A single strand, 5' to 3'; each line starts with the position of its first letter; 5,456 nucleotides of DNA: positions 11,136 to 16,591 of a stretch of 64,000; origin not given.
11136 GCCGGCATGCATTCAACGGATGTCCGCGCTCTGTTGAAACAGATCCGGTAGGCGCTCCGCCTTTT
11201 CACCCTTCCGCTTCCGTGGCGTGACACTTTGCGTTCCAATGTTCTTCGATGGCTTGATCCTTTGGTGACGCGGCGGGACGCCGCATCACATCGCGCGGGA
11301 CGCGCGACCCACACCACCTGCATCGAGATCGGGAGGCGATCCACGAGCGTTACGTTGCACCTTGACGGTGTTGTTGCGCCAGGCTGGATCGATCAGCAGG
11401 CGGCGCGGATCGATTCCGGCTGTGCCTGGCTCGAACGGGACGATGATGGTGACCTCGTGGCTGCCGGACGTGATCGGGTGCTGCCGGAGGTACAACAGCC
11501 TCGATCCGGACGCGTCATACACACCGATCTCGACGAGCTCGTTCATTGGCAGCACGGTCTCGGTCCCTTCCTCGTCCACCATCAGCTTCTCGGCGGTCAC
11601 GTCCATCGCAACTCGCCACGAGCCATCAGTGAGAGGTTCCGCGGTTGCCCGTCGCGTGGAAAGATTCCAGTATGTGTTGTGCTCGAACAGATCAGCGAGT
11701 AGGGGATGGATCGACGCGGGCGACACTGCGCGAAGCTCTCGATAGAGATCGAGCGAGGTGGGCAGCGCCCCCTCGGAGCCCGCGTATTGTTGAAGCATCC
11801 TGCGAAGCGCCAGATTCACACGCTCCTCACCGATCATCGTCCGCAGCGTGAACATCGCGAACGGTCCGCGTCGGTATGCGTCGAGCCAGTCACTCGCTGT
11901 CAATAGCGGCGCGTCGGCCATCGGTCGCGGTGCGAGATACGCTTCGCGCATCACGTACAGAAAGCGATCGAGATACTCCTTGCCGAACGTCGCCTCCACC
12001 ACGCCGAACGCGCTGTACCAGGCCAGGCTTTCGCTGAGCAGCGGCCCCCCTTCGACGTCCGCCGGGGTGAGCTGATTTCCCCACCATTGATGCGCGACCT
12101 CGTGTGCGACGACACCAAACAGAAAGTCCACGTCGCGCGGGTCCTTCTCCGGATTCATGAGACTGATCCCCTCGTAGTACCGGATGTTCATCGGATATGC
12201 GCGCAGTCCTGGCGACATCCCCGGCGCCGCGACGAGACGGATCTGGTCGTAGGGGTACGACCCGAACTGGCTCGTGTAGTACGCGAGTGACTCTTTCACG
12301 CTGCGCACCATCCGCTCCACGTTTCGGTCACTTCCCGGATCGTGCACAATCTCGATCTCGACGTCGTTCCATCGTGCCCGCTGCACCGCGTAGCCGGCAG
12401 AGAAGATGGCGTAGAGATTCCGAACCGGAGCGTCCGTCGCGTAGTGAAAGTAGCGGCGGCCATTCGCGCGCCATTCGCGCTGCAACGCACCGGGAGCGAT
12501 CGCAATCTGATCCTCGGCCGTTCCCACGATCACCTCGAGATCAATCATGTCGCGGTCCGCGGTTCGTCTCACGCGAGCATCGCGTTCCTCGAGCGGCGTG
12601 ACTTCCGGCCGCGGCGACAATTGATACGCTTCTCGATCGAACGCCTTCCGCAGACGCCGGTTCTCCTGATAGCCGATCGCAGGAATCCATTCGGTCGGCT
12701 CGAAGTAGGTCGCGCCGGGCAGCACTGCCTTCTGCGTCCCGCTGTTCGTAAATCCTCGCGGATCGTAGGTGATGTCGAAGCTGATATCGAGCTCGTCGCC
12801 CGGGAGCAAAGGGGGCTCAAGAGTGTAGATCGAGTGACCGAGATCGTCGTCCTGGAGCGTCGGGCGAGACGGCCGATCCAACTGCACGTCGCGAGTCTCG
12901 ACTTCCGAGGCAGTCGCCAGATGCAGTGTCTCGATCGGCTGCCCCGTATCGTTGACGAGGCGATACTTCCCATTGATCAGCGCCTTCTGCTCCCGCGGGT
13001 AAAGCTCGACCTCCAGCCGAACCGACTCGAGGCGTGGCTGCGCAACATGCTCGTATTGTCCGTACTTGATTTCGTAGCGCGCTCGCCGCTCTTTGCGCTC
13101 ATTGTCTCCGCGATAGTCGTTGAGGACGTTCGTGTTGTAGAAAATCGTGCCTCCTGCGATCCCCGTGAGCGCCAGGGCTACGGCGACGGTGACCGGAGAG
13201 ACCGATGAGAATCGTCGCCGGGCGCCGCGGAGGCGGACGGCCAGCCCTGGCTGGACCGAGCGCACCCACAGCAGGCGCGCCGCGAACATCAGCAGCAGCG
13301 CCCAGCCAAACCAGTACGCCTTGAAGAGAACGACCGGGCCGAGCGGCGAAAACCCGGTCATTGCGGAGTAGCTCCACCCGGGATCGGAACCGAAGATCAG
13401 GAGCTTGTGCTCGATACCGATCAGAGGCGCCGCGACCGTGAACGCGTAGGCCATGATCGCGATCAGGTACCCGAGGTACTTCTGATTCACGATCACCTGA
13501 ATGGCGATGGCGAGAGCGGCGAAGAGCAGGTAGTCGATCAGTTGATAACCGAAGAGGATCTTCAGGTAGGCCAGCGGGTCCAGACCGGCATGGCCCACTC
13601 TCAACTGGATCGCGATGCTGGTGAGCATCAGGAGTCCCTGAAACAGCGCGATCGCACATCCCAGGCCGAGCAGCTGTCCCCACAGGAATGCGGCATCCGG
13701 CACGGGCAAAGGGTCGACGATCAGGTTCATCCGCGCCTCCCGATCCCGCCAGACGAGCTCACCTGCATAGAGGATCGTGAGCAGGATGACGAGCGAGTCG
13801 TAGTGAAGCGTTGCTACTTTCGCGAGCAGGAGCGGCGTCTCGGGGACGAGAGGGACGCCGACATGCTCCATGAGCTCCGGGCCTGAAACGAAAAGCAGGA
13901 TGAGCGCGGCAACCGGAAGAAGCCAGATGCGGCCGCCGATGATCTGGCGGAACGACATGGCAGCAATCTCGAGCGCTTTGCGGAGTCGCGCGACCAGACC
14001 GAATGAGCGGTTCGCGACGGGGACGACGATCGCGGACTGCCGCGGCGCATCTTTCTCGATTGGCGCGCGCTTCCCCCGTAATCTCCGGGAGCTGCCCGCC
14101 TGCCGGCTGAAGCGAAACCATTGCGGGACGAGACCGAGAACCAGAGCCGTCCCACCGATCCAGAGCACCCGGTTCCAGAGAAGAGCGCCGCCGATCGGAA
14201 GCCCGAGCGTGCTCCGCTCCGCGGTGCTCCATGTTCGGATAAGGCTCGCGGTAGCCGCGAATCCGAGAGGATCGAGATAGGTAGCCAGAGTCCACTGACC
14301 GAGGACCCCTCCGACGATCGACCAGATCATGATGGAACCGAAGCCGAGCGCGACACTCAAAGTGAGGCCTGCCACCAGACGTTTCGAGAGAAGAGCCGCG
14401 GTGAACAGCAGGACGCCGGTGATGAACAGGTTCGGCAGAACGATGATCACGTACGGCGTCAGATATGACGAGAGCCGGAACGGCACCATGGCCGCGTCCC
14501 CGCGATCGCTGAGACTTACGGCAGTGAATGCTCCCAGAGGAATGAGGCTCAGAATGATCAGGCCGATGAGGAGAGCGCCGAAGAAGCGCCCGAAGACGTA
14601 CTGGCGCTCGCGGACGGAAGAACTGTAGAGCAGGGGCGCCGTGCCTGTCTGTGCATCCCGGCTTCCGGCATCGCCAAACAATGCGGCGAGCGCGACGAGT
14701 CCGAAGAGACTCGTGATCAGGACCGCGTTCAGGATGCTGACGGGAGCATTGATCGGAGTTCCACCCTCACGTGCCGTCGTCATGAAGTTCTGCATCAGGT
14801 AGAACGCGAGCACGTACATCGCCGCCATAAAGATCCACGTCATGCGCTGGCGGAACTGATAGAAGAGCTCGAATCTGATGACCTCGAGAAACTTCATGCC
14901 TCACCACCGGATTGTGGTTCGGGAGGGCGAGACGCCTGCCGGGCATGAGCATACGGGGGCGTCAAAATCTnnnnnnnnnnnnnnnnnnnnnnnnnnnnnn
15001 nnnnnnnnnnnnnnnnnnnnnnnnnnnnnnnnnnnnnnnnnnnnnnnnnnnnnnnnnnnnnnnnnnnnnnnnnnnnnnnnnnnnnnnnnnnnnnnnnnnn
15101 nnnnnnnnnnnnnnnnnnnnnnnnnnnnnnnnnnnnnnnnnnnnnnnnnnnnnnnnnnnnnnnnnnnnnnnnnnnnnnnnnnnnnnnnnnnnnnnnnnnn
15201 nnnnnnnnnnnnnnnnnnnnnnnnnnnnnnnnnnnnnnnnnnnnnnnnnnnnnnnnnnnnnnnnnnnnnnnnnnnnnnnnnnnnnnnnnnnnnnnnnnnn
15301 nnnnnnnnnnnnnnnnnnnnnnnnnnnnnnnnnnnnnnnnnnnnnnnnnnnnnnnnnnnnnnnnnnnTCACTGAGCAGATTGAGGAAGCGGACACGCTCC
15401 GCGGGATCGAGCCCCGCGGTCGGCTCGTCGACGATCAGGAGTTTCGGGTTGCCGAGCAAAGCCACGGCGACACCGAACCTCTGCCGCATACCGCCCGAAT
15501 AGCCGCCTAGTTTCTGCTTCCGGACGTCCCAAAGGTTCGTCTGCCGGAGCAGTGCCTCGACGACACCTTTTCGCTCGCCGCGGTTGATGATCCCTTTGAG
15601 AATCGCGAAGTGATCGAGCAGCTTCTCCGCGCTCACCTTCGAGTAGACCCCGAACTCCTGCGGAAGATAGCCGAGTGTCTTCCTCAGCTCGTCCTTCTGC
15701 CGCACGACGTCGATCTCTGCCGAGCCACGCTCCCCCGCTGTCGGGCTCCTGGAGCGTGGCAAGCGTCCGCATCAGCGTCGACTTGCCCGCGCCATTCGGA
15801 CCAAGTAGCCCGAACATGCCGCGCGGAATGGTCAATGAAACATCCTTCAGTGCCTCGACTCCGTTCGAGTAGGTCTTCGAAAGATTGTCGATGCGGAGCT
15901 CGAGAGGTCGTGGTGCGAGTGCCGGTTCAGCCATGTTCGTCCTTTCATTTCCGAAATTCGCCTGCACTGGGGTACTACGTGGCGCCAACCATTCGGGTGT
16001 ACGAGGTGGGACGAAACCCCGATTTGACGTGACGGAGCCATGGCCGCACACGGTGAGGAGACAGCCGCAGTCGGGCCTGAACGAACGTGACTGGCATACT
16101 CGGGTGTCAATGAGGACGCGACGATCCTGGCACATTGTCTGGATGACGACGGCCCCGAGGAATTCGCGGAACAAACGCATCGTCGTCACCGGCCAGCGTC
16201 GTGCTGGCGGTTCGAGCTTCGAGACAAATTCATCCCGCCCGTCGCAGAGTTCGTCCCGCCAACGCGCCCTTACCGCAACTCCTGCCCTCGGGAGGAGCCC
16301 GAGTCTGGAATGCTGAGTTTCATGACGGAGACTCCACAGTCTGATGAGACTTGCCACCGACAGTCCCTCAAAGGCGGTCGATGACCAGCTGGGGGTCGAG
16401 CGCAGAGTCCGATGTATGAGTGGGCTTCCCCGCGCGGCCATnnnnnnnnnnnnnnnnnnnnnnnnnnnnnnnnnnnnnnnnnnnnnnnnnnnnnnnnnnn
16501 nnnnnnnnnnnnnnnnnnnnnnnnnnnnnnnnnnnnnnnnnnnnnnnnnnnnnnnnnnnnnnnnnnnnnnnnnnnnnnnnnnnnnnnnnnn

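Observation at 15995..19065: Matching 21-22-bp-spaced direct repeats upstream of both ATPase genes (candidate LytTR operators)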

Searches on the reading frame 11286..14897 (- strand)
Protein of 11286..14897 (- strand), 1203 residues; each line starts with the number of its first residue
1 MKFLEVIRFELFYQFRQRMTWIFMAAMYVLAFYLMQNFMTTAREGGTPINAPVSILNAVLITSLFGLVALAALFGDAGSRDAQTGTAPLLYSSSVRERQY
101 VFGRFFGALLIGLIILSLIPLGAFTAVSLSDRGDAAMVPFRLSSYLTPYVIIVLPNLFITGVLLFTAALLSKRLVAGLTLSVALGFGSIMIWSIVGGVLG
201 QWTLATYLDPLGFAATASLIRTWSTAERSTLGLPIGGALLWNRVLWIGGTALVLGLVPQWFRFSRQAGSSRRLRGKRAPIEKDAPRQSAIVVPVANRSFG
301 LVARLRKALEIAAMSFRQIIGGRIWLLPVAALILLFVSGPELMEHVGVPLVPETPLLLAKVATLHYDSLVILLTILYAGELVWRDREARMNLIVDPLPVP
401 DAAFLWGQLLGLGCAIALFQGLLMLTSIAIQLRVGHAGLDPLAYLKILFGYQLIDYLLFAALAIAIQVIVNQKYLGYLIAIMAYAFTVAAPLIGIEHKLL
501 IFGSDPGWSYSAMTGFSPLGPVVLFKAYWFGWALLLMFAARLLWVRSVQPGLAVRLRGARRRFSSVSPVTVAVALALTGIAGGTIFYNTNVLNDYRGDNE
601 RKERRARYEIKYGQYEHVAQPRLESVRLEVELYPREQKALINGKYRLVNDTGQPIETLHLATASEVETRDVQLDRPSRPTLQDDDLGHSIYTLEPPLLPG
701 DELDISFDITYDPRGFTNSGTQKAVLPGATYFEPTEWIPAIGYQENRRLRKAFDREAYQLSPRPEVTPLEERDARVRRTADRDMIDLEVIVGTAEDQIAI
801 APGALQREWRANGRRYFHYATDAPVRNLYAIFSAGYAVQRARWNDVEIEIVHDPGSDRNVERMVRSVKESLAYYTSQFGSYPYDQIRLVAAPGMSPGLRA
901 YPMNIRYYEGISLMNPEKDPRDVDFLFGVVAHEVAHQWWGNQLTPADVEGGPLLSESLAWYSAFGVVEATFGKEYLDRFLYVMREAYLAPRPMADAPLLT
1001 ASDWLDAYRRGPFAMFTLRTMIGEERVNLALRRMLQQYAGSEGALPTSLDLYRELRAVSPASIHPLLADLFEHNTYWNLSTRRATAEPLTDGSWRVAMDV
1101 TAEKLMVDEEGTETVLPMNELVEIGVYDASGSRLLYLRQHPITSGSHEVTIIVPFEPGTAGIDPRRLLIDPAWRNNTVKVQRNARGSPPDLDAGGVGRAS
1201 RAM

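Call 3: search_protein_families(library=pfam, proteins=[window:11286-14897:-], max_evalue=0.01)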
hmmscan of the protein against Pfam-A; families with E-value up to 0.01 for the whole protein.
window:11286-14897:- (1203 aa): 1 family
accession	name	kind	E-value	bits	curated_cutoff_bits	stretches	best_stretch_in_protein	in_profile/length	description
PF01433.26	Peptidase_M1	-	8.9e-09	35.7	27.7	1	867-1041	6-192/218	Peptidase family M1 domain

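Call 41: find_homologous_proteins(query=window:11286-14897:-, max_evalue=1e-50)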
Query window:11286-14897:- (1203 aa): 167 proteins with E <= 1e-50 among 8000 candidates; the best 120 are listed.
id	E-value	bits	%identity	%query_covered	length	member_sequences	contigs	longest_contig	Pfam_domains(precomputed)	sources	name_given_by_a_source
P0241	0.0e+0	2708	100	100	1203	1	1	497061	PF01433.27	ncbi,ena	-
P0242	0.0e+0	1813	67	98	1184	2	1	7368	PF01433.27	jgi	-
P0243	0.0e+0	1080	45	98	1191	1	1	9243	PF01433.27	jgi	jgi:ABC-type transport system involved in multi-copper enzyme maturation permease subunit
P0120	0.0e+0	1023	44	99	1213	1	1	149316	PF01433.27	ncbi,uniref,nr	ncbi:M1 family aminopeptidase [Hymenobacter sp. BT770]|uniref:M1 family aminopeptidase n=1 Tax=Hymen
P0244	0.0e+0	1020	44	98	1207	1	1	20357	PF12679.14,PF12730.14,PF01433.27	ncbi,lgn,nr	ncbi:MAG: rane protein [Gemmatimonadetes bacterium]|nr:rane protein [Gemmatimonadota bacterium]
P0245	0.0e+0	1017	43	98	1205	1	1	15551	PF12730.14,PF12698.14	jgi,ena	-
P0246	0.0e+0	1015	43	98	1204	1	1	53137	PF12679.14,PF01433.27,PF12698.14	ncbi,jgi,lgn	jgi:ABC-type transport system involved in multi-copper enzyme maturation permease subunit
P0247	0.0e+0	1015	44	98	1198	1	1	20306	PF12730.14,PF01433.27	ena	-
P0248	0.0e+0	1015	43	98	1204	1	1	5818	PF12679.14,PF12730.14,PF01433.27,PF12698.14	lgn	-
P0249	0.0e+0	1014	44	98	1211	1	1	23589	PF01433.27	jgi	jgi:hypothetical protein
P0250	0.0e+0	1013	44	97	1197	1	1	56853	PF12679.14,PF12730.14,PF12698.14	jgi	jgi:ABC-2 type transport system permease protein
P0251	1.7e-292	992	43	98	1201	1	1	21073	PF12679.14,PF12698.14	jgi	jgi:ABC-2 type transport system permease protein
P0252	6.0e-292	990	42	98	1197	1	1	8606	PF12679.14,PF12730.14,PF01433.27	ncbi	-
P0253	1.0e-290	986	42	98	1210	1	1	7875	PF12679.14,PF12730.14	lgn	-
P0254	1.9e-289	981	43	98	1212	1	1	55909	PF12679.14,PF12730.14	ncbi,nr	ncbi:MAG: ABC transporter permease [Acidobacteriota bacterium]|nr:ABC transporter permease [Acidobac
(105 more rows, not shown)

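Call 42: find_encoding_contigs(protein=P0242, flank=10000, max_places=2)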
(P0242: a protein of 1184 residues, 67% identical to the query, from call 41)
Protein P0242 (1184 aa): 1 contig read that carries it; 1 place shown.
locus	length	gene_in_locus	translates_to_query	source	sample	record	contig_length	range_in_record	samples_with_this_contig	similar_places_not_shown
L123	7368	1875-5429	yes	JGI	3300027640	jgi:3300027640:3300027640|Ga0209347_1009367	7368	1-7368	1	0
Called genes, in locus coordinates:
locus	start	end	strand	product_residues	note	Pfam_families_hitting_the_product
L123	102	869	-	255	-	PF03458:Gly_transporter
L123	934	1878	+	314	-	PF00005:ABC_tran, PF13304:AAA_21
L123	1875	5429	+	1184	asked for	PF01433:Peptidase_M1 (weak)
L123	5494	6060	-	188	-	PF03713:DUF305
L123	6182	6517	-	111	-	-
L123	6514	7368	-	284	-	?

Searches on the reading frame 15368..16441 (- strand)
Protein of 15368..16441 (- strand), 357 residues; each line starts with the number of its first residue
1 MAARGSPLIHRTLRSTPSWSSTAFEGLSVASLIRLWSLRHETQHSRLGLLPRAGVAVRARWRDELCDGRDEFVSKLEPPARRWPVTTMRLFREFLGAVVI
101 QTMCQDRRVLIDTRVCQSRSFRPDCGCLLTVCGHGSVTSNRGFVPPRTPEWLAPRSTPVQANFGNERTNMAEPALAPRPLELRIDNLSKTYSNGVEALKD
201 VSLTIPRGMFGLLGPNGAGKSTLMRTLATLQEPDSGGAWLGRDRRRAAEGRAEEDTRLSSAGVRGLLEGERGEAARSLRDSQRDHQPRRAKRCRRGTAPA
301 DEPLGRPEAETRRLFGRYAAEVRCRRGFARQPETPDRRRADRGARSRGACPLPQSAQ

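Call 3: search_protein_families(library=pfam, proteins=[window:15368-16441:-], max_evalue=0.01)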
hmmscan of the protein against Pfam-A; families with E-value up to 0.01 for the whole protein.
window:15368-16441:- (357 aa): 5 families
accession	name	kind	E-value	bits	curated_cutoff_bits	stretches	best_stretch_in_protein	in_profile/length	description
PF00005.33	ABC_tran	-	1.7e-09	38.8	25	1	198-246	1-51/137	ABC transporter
PF13304.12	AAA_21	-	0.00021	21.9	27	1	210-237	2-29/304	AAA domain, putative AbiEii toxin, Type IV TA system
PF13191.12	AAA_16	-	0.0011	20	32.6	1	204-308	22-117/167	AAA ATPase domain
PF13476.12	AAA_23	-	0.0019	19.3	27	1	197-227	9-39/201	AAA domain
PF13555.12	AAA_29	-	0.002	18.3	27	1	205-230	19-45/61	P-loop containing region of AAA domain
